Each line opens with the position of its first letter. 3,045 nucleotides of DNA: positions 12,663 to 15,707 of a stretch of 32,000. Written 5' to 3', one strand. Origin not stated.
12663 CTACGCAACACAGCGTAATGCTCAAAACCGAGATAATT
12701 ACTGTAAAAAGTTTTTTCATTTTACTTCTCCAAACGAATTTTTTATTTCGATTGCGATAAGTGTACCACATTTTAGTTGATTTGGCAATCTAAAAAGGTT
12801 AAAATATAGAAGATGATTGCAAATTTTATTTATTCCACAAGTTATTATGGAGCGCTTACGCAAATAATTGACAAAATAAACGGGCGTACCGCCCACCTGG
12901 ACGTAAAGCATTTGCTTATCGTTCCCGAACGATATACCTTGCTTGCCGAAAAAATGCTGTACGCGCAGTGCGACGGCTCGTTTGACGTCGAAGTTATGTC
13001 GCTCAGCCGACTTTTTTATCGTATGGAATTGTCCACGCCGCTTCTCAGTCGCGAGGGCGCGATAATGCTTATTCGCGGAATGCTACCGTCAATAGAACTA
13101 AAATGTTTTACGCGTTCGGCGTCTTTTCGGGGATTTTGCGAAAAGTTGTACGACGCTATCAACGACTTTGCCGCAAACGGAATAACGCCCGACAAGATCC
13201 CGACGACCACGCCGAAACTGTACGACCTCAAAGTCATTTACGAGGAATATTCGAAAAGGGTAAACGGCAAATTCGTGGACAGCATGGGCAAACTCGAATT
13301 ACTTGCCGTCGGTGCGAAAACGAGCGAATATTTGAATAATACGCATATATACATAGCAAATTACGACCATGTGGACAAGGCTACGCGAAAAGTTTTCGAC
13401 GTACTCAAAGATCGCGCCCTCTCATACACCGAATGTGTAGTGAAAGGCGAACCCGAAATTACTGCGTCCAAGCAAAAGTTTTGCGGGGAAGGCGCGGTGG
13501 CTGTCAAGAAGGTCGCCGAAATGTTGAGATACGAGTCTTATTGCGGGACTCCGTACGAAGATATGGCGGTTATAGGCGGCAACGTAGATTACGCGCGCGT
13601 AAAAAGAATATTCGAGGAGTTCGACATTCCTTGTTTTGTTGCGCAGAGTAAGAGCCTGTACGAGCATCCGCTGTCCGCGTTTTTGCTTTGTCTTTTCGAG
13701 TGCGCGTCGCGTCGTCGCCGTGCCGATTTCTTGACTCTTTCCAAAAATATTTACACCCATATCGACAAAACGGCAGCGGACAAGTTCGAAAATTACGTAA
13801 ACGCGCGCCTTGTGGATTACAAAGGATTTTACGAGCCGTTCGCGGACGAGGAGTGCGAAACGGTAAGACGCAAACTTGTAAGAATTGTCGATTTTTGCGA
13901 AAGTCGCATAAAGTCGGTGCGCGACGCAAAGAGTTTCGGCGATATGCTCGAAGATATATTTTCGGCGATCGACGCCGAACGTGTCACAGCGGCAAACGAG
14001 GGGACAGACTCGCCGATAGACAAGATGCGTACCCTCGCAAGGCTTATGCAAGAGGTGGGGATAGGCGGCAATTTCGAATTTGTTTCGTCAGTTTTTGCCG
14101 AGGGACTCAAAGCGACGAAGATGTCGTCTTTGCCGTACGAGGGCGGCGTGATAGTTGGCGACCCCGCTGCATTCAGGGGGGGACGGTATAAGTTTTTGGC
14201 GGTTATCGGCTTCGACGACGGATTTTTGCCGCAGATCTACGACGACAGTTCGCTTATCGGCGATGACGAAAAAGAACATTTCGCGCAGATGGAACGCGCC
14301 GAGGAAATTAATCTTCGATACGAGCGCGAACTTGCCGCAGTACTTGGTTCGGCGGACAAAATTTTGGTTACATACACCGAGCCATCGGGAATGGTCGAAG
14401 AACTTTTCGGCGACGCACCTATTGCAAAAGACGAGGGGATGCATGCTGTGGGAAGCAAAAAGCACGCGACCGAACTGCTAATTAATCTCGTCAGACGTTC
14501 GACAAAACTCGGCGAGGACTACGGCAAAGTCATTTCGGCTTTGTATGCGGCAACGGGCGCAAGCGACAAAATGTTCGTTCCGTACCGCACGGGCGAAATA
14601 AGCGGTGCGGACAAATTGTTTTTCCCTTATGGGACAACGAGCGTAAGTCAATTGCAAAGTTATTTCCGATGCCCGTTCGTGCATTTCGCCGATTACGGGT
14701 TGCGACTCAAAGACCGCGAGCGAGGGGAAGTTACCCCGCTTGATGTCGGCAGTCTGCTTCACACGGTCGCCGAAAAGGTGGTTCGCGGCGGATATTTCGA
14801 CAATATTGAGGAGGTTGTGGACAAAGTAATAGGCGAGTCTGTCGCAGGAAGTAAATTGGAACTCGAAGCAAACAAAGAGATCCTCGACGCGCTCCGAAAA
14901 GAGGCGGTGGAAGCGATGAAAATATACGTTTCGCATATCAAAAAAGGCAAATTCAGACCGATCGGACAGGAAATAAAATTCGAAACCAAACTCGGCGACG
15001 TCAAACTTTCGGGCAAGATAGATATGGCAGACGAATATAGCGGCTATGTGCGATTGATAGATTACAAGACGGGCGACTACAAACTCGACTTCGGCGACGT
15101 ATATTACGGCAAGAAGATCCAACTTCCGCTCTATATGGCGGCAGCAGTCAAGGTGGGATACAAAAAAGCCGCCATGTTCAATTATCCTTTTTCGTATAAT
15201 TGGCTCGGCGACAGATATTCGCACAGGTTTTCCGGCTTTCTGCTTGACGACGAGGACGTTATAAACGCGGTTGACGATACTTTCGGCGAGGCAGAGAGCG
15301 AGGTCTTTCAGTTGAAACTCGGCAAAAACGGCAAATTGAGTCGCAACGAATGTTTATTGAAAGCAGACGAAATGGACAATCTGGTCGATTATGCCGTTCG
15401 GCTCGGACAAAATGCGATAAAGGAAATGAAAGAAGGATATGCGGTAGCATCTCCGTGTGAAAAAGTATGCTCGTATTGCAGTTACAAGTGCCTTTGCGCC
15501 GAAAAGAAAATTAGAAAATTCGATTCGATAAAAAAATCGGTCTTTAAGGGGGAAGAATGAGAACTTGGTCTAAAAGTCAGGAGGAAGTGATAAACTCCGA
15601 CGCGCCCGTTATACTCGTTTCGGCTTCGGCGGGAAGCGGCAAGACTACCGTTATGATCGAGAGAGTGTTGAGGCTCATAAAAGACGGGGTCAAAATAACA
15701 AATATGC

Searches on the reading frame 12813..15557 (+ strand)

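Call 5: search_protein_families(library=pfam, proteins=[window:12813-15557:+], max_evalue=0.01)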
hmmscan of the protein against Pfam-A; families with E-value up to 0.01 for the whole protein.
window:12813-15557:+ (915 aa): 2 families
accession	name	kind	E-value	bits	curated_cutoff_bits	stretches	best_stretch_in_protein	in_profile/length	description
PF12705.13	PDDEXK_1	-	3e-33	116.2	22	1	609-895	2-246/247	PD-(D/E)XK nuclease superfamily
PF21445.3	ADDB_N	-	3.8e-24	85.8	26.6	1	5-198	1-220/290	ADDB, N-terminal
